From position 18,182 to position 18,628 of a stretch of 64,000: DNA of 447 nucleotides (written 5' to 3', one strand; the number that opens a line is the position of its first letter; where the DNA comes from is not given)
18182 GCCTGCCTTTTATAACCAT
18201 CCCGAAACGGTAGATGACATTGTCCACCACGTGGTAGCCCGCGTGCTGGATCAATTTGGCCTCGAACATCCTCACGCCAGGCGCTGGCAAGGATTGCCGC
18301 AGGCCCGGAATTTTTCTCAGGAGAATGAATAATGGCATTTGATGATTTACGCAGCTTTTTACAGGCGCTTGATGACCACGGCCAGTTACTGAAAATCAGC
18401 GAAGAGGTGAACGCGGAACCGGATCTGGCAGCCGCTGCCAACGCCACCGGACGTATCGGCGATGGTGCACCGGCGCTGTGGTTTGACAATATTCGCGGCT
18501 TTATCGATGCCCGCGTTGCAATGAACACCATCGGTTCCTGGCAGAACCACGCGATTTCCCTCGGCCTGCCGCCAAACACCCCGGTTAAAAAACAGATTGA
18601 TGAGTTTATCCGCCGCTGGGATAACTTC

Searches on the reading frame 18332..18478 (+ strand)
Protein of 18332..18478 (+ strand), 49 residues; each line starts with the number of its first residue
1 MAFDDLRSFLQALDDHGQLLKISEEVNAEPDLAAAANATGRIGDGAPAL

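Call 65: list_cluster_members(proteins=[window:18332-18478:+, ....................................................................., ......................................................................, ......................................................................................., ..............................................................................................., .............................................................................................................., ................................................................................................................, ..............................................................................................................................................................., window:18332-18538:+, window:18332-18541:+])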
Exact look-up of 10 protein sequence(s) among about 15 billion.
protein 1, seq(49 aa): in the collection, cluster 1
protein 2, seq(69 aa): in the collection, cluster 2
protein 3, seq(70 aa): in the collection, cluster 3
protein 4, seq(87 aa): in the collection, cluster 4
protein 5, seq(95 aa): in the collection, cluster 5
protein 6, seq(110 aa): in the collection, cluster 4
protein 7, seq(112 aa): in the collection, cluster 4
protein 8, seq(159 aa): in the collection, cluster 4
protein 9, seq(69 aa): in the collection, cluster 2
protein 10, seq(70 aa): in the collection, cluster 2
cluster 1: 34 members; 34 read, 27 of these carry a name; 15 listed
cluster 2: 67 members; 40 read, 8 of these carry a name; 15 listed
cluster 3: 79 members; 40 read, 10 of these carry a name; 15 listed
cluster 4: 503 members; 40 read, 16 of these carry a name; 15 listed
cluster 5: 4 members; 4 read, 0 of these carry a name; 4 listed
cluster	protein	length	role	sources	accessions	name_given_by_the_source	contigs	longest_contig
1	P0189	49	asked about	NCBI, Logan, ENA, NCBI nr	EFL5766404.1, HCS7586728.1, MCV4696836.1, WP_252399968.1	UbiD family decarboxylase [Escherichia coli]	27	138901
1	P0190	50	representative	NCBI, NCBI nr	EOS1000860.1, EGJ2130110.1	phenolic acid decarboxylase, partial [Escherichia coli] | phenolic acid decarboxylase [Escherichia coli]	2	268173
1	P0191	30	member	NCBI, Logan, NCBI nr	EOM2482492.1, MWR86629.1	phenolic acid decarboxylase, partial [Escherichia coli] | phenolic acid decarboxylase [Escherichia coli]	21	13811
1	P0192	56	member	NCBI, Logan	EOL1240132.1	UbiD family decarboxylase domain-containing protein, partial [Escherichia coli]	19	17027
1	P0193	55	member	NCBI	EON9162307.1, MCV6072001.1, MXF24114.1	UbiD family decarboxylase domain-containing protein, partial [Escherichia coli]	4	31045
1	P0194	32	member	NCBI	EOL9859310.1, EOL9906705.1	phenolic acid decarboxylase, partial [Escherichia coli O157:H7]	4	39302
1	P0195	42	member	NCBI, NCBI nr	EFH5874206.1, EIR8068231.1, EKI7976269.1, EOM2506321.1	phenolic acid decarboxylase, partial [Escherichia coli] | phenolic acid decarboxylase [Escherichia coli]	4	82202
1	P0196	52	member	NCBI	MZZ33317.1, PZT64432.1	phenolic acid decarboxylase, partial [Escherichia coli]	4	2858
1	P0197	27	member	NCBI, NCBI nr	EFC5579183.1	phenolic acid decarboxylase, partial [Escherichia coli] | phenolic acid decarboxylase [Escherichia coli]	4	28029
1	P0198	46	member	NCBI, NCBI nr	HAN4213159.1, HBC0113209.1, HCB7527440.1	TPA: phenolic acid decarboxylase, partial [Escherichia coli] | phenolic acid decarboxylase [Escherichia coli]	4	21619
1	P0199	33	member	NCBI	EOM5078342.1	phenolic acid decarboxylase, partial [Escherichia coli]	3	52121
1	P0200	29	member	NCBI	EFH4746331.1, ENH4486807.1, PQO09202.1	phenolic acid decarboxylase, partial [Escherichia coli]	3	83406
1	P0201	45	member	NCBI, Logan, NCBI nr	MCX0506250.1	phenolic acid decarboxylase, partial [Escherichia coli] | phenolic acid decarboxylase [Escherichia coli]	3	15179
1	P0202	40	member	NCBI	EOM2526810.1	phenolic acid decarboxylase, partial [Escherichia coli]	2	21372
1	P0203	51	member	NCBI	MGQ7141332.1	phenolic acid decarboxylase, partial [Escherichia sp. SS-MK2]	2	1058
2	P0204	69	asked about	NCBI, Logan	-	-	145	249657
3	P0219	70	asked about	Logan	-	-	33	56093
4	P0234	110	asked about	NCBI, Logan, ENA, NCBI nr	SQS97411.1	4-hydroxybenzoate decarboxylase subunit C [Escherichia coli]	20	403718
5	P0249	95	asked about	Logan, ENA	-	-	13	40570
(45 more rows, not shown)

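Call 66: find_encoding_contigs(protein=P0204, flank=2500, max_places=10)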
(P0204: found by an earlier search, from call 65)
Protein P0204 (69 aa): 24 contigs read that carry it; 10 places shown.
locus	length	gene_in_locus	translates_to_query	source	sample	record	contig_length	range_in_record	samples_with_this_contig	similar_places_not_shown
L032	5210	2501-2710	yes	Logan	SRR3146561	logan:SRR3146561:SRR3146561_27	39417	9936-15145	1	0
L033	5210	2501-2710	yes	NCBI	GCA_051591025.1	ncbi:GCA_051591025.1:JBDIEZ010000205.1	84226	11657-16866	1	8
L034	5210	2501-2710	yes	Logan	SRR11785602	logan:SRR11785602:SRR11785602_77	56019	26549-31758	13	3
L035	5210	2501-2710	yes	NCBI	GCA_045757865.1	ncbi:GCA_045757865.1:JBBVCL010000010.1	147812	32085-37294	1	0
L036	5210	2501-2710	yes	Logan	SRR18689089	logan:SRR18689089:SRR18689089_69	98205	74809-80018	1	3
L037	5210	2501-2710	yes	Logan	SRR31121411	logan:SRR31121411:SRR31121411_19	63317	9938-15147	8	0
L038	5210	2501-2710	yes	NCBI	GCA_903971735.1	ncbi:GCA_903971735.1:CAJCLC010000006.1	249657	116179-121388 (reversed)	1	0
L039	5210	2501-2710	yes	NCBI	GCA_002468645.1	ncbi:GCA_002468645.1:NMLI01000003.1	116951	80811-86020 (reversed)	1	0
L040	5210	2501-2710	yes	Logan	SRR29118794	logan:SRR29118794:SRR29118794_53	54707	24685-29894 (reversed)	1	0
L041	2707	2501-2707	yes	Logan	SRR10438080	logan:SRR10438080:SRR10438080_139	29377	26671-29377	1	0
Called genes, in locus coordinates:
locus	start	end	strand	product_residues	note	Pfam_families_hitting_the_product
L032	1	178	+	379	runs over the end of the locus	PF01476:LysM, PF01551:Peptidase_M23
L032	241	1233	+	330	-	PF00140:Sigma70_r1_2, PF04542:Sigma70_r2, PF04539:Sigma70_r3, PF04545:Sigma70_r4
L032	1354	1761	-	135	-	PF01047:MarR, PF12802:MarR_2, PF13463:HTH_27 (weak)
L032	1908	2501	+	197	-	PF02441:Flavoprotein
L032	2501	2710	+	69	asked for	PF20695:UbiD_N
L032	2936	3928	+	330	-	PF01977:UbiD, PF20696:UbiD_C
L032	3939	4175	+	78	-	PF26358:EcdD_BsdD_detox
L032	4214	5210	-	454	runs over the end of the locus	PF02447:GntP_permease, PF03600:CitMHS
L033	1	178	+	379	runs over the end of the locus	PF01476:LysM, PF01551:Peptidase_M23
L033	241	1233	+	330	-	PF00140:Sigma70_r1_2, PF04542:Sigma70_r2, PF04539:Sigma70_r3, PF04545:Sigma70_r4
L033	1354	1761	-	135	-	PF01047:MarR, PF12802:MarR_2, PF13463:HTH_27 (weak)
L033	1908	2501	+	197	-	PF02441:Flavoprotein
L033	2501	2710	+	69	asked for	PF20695:UbiD_N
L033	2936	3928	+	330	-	PF01977:UbiD, PF20696:UbiD_C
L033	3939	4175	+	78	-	PF26358:EcdD_BsdD_detox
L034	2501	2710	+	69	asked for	PF20695:UbiD_N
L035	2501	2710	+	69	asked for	PF20695:UbiD_N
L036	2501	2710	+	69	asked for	PF20695:UbiD_N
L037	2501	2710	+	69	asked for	PF20695:UbiD_N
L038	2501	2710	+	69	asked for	PF20695:UbiD_N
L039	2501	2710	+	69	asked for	PF20695:UbiD_N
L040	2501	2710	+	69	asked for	PF20695:UbiD_N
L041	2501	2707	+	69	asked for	PF20695:UbiD_N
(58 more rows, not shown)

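Call 67: find_encoding_contigs(protein=P0219, flank=2500, max_places=10)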
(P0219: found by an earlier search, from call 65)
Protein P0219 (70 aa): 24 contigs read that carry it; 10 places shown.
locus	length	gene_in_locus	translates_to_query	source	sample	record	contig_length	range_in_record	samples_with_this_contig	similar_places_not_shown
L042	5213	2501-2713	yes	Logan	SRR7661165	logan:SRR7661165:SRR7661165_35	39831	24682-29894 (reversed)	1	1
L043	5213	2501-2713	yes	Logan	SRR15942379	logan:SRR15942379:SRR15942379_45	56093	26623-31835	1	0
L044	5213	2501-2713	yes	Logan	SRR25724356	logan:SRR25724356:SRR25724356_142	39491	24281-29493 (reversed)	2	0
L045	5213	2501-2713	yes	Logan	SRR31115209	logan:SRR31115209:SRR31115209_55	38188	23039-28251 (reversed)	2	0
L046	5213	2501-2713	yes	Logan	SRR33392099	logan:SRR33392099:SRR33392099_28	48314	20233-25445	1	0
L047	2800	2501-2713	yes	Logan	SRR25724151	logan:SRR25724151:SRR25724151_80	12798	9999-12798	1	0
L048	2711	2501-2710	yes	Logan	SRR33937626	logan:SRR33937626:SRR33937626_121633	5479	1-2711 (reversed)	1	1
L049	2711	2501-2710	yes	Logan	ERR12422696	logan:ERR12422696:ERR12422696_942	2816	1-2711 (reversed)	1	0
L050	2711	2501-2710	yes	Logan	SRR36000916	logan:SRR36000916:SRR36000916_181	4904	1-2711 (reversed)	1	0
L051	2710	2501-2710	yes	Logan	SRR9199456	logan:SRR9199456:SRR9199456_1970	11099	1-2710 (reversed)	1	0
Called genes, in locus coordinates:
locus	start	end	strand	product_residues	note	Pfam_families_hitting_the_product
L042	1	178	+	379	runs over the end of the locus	PF01476:LysM, PF01551:Peptidase_M23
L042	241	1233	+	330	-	PF00140:Sigma70_r1_2, PF04542:Sigma70_r2, PF04539:Sigma70_r3, PF04545:Sigma70_r4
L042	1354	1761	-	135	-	PF01047:MarR, PF12802:MarR_2, PF13463:HTH_27 (weak)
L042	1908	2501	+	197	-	PF02441:Flavoprotein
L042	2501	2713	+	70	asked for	PF20695:UbiD_N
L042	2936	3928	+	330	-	PF01977:UbiD, PF20696:UbiD_C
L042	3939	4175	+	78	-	PF26358:EcdD_BsdD_detox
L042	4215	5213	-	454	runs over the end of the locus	PF02447:GntP_permease, PF03600:CitMHS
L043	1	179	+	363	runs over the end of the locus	PF01476:LysM, PF01551:Peptidase_M23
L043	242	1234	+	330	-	PF00140:Sigma70_r1_2, PF04542:Sigma70_r2, PF04539:Sigma70_r3, PF04545:Sigma70_r4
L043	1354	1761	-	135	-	PF01047:MarR, PF12802:MarR_2, PF13463:HTH_27 (weak)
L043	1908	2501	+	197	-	PF02441:Flavoprotein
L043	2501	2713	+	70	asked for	PF20695:UbiD_N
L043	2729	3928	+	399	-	PF01977:UbiD, PF20696:UbiD_C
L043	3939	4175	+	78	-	PF26358:EcdD_BsdD_detox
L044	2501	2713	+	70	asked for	PF20695:UbiD_N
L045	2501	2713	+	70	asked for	PF20695:UbiD_N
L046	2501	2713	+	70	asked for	PF20695:UbiD_N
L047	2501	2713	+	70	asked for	PF20695:UbiD_N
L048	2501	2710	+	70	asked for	PF20695:UbiD_N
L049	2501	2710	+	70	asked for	PF20695:UbiD_N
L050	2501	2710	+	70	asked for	PF20695:UbiD_N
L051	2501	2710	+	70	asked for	PF20695:UbiD_N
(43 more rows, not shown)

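Call 69: find_encoding_contigs(protein=P0189, flank=2500, max_places=10)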
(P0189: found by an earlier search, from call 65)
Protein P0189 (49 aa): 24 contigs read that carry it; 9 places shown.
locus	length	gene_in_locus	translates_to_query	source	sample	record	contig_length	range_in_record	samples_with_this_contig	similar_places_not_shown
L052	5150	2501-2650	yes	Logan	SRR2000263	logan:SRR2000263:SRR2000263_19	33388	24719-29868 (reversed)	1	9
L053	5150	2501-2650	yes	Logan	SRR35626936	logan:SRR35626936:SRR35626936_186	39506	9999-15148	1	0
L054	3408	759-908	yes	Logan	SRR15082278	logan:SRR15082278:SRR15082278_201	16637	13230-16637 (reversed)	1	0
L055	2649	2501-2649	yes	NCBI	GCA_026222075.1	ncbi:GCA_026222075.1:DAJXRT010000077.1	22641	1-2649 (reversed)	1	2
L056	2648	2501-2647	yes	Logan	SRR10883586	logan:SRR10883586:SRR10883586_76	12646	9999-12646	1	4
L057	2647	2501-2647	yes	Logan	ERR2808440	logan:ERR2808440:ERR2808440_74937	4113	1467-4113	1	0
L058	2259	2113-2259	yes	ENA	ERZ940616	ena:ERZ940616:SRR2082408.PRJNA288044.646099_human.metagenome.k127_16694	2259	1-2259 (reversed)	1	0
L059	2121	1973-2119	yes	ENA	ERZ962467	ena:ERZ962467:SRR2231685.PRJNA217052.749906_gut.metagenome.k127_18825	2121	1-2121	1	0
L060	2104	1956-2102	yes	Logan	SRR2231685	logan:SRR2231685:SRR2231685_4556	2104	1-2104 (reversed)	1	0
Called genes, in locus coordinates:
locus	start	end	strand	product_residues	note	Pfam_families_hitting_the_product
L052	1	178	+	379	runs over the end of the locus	PF01476:LysM, PF01551:Peptidase_M23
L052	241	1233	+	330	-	PF00140:Sigma70_r1_2, PF04542:Sigma70_r2, PF04539:Sigma70_r3, PF04545:Sigma70_r4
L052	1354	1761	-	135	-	PF01047:MarR, PF12802:MarR_2, PF13463:HTH_27 (weak)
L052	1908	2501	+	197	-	PF02441:Flavoprotein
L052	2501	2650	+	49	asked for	-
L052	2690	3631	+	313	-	PF01977:UbiD, PF20696:UbiD_C (weak)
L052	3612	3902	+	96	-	PF20696:UbiD_C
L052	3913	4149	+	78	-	PF26358:EcdD_BsdD_detox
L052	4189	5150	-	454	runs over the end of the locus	PF02447:GntP_permease, PF03600:CitMHS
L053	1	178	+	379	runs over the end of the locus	PF01476:LysM, PF01551:Peptidase_M23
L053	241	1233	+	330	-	PF00140:Sigma70_r1_2, PF04542:Sigma70_r2, PF04539:Sigma70_r3, PF04545:Sigma70_r4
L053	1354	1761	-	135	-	PF01047:MarR, PF12802:MarR_2, PF13463:HTH_27 (weak)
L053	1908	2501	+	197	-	PF02441:Flavoprotein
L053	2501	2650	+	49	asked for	-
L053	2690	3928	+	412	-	PF01977:UbiD, PF20696:UbiD_C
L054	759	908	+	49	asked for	-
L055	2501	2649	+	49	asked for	?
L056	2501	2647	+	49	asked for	?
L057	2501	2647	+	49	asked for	?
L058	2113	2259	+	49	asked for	?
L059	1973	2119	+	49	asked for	?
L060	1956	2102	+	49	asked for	?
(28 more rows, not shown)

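Call 70: find_encoding_contigs(protein=P0249, flank=2500, max_places=10)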
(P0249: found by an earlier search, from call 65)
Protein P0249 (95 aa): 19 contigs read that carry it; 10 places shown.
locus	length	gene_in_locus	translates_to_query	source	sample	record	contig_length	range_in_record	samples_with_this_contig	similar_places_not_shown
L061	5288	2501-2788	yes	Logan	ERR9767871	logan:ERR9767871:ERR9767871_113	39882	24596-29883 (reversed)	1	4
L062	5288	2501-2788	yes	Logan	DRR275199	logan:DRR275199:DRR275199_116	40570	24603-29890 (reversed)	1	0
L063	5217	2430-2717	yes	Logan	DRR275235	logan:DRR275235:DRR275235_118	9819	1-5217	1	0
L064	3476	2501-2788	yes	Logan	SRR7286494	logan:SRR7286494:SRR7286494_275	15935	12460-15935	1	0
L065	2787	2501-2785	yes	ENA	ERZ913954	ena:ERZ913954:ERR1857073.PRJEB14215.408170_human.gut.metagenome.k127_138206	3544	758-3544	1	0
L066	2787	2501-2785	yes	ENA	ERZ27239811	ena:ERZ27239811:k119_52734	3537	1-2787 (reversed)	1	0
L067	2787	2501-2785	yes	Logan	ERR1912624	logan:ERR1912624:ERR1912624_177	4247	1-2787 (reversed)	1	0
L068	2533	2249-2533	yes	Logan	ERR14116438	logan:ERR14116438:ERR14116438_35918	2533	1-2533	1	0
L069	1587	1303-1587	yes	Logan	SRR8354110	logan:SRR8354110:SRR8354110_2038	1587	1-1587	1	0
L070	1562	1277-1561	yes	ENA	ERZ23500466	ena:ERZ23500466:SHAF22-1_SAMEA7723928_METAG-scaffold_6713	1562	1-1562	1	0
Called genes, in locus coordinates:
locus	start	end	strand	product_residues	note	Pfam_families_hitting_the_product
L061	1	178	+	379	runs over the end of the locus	PF01476:LysM, PF01551:Peptidase_M23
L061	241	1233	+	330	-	PF00140:Sigma70_r1_2, PF04542:Sigma70_r2, PF04539:Sigma70_r3, PF04545:Sigma70_r4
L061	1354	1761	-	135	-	PF01047:MarR, PF12802:MarR_2, PF13463:HTH_27 (weak)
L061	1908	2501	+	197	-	PF02441:Flavoprotein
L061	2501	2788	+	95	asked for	PF20695:UbiD_N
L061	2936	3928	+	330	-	PF01977:UbiD, PF20696:UbiD_C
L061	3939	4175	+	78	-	PF26358:EcdD_BsdD_detox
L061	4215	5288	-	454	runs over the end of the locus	PF02447:GntP_permease, PF03600:CitMHS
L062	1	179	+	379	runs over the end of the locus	PF01476:LysM, PF01551:Peptidase_M23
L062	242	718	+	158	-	PF00140:Sigma70_r1_2, PF04542:Sigma70_r2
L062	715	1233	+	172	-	PF04539:Sigma70_r3, PF04545:Sigma70_r4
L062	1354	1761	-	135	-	PF01047:MarR, PF12802:MarR_2, PF13463:HTH_27 (weak)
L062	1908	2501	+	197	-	PF02441:Flavoprotein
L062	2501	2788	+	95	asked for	PF20695:UbiD_N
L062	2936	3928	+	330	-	PF01977:UbiD, PF20696:UbiD_C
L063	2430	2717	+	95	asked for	PF20695:UbiD_N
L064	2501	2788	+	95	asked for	PF20695:UbiD_N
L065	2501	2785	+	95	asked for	PF20695:UbiD_N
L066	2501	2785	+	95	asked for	PF20695:UbiD_N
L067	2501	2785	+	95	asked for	PF20695:UbiD_N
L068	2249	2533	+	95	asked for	PF20695:UbiD_N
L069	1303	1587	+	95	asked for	PF20695:UbiD_N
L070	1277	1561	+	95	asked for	PF20695:UbiD_N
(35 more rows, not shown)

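Call 71: find_encoding_contigs(protein=P0234, flank=2500, max_places=10)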
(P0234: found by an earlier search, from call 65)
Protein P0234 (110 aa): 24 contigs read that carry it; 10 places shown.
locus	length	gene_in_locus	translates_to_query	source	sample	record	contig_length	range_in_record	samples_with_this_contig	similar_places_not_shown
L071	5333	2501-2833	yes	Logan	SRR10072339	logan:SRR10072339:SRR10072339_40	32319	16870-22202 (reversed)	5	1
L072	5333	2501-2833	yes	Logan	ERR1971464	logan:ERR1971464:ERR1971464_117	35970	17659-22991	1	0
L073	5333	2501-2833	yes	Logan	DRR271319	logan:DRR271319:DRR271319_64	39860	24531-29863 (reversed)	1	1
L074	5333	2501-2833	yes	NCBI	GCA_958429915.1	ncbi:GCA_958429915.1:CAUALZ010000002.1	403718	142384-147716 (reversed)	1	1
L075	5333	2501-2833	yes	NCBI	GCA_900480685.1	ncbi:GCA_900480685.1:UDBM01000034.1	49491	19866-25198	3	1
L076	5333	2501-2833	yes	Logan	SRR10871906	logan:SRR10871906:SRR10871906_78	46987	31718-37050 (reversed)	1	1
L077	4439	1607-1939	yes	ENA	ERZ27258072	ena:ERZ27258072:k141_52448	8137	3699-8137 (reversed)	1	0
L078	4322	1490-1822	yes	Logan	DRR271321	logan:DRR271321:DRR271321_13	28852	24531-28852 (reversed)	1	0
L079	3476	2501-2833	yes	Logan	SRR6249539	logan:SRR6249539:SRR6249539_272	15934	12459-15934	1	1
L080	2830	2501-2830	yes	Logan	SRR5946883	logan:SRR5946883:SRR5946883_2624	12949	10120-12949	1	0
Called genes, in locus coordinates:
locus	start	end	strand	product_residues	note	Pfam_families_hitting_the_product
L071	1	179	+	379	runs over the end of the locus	PF01476:LysM, PF01551:Peptidase_M23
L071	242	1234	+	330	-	PF00140:Sigma70_r1_2, PF04542:Sigma70_r2, PF04539:Sigma70_r3, PF04545:Sigma70_r4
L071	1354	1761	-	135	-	PF01047:MarR, PF12802:MarR_2, PF13463:HTH_27 (weak)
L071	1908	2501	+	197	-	PF02441:Flavoprotein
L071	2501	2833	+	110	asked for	PF20695:UbiD_N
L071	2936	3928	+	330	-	PF01977:UbiD, PF20696:UbiD_C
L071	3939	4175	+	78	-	PF26358:EcdD_BsdD_detox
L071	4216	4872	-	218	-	PF00149:Metallophos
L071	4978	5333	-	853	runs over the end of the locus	PF01624:MutS_I, PF05188:MutS_II, PF05192:MutS_III, PF05190:MutS_IV, PF00488:MutS_V, PF27441:MutS_C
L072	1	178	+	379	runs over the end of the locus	PF01476:LysM, PF01551:Peptidase_M23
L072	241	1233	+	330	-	PF00140:Sigma70_r1_2, PF04542:Sigma70_r2, PF04539:Sigma70_r3, PF04545:Sigma70_r4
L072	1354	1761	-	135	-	PF01047:MarR, PF12802:MarR_2, PF13463:HTH_27 (weak)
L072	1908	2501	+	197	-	PF02441:Flavoprotein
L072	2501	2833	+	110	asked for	PF20695:UbiD_N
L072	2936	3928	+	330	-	PF01977:UbiD, PF20696:UbiD_C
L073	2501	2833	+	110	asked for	PF20695:UbiD_N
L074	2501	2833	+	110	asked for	PF20695:UbiD_N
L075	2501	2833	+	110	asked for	PF20695:UbiD_N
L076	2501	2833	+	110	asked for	PF20695:UbiD_N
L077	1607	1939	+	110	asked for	PF20695:UbiD_N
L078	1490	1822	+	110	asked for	PF20695:UbiD_N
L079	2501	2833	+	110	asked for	PF20695:UbiD_N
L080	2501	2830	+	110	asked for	PF20695:UbiD_N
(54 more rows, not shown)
